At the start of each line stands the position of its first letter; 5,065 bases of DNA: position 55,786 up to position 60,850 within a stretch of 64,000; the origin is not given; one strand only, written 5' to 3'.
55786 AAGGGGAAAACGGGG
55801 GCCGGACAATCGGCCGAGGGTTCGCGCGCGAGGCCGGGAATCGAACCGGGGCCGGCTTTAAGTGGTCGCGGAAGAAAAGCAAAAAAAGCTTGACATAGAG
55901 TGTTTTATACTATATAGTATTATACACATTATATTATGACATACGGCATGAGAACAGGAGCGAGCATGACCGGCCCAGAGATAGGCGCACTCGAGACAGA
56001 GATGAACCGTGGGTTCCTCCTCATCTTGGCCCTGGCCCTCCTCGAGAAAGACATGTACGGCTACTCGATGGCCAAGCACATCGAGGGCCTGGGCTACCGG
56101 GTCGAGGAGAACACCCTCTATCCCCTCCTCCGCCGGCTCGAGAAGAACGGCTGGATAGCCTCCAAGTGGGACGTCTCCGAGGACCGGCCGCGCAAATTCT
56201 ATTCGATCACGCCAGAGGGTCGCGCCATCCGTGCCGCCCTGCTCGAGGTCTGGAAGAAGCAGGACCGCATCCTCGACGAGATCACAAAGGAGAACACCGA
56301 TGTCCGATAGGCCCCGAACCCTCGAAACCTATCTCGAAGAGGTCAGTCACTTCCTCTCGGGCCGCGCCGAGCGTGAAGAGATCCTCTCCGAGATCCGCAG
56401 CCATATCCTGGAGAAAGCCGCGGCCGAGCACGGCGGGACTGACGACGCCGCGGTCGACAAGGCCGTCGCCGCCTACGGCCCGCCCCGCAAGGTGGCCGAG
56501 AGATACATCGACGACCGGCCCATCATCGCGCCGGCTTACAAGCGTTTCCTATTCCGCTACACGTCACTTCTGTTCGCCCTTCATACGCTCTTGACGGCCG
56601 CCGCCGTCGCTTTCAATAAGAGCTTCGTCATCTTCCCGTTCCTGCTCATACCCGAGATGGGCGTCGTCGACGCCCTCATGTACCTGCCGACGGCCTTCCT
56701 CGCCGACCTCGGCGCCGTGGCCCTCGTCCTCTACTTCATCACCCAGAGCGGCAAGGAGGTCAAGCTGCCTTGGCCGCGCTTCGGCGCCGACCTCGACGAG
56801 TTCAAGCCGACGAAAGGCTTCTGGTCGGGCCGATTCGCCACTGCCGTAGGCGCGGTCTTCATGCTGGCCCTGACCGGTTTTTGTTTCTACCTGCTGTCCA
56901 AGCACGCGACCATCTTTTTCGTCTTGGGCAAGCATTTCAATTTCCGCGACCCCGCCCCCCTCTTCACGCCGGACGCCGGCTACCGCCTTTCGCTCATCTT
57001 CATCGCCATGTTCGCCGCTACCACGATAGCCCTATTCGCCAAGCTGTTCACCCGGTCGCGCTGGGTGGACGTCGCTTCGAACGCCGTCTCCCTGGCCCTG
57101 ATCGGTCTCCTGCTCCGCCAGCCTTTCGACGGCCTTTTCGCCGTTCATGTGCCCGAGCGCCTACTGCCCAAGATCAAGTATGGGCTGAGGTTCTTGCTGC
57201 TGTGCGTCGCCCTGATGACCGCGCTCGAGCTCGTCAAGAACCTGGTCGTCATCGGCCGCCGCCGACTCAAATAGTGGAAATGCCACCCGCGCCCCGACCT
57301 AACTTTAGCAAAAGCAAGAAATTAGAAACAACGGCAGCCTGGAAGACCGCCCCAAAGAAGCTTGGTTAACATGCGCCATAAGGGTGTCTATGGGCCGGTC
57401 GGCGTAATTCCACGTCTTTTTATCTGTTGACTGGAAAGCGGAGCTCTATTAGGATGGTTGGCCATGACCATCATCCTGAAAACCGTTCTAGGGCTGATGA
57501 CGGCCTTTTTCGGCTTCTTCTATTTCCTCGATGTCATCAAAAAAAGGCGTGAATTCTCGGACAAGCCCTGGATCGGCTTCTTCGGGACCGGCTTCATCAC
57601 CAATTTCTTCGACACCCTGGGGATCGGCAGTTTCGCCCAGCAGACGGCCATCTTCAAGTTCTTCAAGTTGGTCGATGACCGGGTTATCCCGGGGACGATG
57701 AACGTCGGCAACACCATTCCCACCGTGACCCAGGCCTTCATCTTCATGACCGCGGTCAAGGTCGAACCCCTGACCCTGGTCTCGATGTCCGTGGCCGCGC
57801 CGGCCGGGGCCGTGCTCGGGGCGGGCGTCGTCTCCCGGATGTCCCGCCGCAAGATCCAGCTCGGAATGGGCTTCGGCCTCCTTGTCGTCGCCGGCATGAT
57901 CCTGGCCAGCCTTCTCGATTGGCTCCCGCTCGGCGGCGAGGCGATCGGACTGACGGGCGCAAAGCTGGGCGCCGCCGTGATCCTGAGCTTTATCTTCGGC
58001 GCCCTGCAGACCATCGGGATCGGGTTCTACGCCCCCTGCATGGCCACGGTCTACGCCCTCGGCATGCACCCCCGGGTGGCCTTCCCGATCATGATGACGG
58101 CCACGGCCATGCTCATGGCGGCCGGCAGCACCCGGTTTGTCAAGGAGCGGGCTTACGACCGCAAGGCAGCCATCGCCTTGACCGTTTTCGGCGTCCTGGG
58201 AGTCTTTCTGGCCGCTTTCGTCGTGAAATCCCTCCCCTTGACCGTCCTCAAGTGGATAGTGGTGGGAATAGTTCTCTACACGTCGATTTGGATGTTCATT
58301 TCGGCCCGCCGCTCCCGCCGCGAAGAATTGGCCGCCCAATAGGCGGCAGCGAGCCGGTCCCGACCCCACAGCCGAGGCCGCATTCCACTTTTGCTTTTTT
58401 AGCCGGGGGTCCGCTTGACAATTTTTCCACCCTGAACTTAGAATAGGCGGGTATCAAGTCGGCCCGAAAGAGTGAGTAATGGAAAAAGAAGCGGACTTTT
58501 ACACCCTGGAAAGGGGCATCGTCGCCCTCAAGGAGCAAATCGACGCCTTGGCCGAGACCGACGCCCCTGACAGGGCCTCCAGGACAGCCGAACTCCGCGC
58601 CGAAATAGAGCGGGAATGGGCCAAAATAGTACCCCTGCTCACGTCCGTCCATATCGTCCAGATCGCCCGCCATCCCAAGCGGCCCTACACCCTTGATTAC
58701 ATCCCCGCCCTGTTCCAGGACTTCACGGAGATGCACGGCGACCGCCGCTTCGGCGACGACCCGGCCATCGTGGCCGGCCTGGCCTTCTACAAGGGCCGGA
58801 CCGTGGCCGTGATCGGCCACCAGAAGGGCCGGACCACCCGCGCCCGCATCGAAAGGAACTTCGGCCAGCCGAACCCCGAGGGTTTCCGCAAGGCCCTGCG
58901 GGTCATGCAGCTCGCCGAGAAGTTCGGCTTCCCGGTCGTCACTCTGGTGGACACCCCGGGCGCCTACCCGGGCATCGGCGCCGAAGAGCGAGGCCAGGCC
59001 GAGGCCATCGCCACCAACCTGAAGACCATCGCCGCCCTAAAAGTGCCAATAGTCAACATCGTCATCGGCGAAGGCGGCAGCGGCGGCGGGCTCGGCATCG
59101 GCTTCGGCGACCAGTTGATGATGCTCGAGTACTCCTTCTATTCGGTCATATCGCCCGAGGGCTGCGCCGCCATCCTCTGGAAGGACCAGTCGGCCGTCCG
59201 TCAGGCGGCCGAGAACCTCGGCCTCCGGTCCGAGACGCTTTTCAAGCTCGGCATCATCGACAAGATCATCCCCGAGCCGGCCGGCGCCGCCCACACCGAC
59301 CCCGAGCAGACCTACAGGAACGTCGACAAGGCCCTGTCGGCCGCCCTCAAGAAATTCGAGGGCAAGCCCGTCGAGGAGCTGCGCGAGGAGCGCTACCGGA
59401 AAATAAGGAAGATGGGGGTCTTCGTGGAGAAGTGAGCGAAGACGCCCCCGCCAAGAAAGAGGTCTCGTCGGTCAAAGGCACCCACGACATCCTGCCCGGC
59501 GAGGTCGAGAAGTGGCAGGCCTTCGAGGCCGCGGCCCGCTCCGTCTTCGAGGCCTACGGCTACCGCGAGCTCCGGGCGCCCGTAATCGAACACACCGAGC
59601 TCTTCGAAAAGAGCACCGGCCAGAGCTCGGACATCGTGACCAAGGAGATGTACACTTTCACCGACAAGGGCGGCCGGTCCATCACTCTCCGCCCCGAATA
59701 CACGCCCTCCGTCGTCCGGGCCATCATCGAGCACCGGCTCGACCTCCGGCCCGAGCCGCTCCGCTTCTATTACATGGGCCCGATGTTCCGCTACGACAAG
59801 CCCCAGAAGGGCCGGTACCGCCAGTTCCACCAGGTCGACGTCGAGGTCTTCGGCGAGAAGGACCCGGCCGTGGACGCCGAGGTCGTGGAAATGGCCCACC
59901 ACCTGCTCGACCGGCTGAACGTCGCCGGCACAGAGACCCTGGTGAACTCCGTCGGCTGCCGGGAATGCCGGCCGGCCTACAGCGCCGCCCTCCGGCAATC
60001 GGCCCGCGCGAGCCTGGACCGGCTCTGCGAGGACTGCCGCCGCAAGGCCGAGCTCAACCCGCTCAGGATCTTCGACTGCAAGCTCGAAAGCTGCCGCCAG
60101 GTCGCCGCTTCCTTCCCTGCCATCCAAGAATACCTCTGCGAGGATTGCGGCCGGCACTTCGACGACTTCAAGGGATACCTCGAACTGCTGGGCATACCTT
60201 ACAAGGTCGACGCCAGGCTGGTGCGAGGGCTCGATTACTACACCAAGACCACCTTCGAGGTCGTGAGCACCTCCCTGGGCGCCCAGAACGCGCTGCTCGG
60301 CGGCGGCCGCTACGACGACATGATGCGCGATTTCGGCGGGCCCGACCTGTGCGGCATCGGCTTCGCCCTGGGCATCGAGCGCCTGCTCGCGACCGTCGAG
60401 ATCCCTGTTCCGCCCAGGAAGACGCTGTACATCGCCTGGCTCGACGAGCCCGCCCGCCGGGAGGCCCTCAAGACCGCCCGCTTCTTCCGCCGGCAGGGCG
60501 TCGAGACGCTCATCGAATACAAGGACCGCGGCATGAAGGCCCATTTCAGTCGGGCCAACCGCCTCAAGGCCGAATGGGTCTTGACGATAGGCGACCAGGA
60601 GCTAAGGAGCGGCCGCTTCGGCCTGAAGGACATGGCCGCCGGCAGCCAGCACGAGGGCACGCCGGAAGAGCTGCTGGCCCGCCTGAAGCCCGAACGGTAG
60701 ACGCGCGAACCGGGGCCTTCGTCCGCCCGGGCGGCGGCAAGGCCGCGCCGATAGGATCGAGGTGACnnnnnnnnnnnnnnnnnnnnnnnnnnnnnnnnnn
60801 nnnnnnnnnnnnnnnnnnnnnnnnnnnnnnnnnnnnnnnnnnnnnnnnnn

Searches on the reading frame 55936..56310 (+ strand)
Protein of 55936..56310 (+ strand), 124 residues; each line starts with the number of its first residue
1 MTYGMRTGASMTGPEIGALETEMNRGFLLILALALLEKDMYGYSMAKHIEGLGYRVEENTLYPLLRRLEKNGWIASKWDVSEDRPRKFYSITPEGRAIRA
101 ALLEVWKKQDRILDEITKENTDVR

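Call 7: search_protein_families(library=pfam, proteins=[window:55936-56310:+])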
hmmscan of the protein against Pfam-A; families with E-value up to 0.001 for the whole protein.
window:55936-56310:+ (124 aa): 3 families
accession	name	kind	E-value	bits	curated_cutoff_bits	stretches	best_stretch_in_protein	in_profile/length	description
PF03551.20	PadR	-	1.8e-19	70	27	1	33-98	4-72/75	Transcriptional regulator PadR-like family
PF13601.12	HTH_34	-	2.1e-05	25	27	1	60-98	30-68/80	Winged helix DNA-binding domain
PF01638.23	HxlR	-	0.00039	20.7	20.8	1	55-112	30-86/91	HxlR-like helix-turn-helix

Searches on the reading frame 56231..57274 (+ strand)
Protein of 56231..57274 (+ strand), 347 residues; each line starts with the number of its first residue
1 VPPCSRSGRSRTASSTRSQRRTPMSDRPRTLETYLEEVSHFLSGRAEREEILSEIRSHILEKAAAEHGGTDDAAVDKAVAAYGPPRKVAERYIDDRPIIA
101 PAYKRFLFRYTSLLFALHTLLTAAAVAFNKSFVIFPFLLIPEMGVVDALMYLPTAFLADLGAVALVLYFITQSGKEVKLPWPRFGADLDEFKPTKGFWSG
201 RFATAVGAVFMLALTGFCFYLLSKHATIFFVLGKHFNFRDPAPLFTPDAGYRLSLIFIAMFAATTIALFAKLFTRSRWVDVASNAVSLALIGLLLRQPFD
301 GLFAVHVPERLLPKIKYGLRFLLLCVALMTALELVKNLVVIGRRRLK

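Call 7: search_protein_families(library=pfam, proteins=[window:56231-57274:+])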
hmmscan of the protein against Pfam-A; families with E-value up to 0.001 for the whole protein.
window:56231-57274:+ (347 aa): 1 family
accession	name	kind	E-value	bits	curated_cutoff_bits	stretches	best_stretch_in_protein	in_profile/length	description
PF22564.2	HAAS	-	5.3e-10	40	27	1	33-90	1-54/55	HAAS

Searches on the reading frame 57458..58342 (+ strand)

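Call 7: search_protein_families(library=pfam, proteins=[window:57458-58342:+])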
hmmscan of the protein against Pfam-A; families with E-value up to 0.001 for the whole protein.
window:57458-58342:+ (294 aa): 1 family
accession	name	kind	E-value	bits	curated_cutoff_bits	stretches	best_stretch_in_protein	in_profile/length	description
PF01925.25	TauE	-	2.2e-18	67.2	32.6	2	174-287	6-115/237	Sulfite exporter TauE/SafE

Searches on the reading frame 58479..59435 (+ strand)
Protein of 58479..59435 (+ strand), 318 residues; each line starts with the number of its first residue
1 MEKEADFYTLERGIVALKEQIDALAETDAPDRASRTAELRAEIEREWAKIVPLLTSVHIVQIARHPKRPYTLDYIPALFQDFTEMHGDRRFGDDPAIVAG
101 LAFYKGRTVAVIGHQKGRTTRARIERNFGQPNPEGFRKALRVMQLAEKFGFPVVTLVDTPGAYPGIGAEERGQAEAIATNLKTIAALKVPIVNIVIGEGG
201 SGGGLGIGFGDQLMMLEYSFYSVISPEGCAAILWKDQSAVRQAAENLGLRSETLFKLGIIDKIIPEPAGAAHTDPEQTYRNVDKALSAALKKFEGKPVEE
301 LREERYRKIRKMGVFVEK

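Call 7: search_protein_families(library=pfam, proteins=[window:58479-59435:+])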
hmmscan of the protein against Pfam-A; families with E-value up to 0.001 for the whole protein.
window:58479-59435:+ (318 aa): 2 families
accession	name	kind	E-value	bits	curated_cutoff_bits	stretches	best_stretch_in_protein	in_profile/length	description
PF03255.19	ACCA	-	5.6e-128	426.9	23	1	10-313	4-310/310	Acetyl co-enzyme A carboxylase carboxyltransferase-like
PF01039.27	Carboxyl_trans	-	3.9e-15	55.9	22.3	1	95-243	282-426/493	Carboxyl transferase domain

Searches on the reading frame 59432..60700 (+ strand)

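Call 7: search_protein_families(library=pfam, proteins=[window:59432-60700:+])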
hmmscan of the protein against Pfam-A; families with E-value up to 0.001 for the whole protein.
window:59432-60700:+ (422 aa): 4 families
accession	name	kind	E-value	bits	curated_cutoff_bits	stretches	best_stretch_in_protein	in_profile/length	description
PF13393.11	tRNA-synt_His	-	2.2e-50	172.1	25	1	16-318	1-308/308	Histidyl-tRNA synthetase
PF00587.30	tRNA-synt_2b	-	5.1e-17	62.9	29.3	1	74-287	1-130/179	tRNA synthetase class II core domain (G, H, P, S and T)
PF03129.25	HGTP_anticodon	-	5.2e-11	43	21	1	337-419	7-92/94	Anticodon binding domain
PF01409.25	tRNA-synt_2d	-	5e-06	26.6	19.8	1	19-142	10-135/246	tRNA synthetases class II core domain (F)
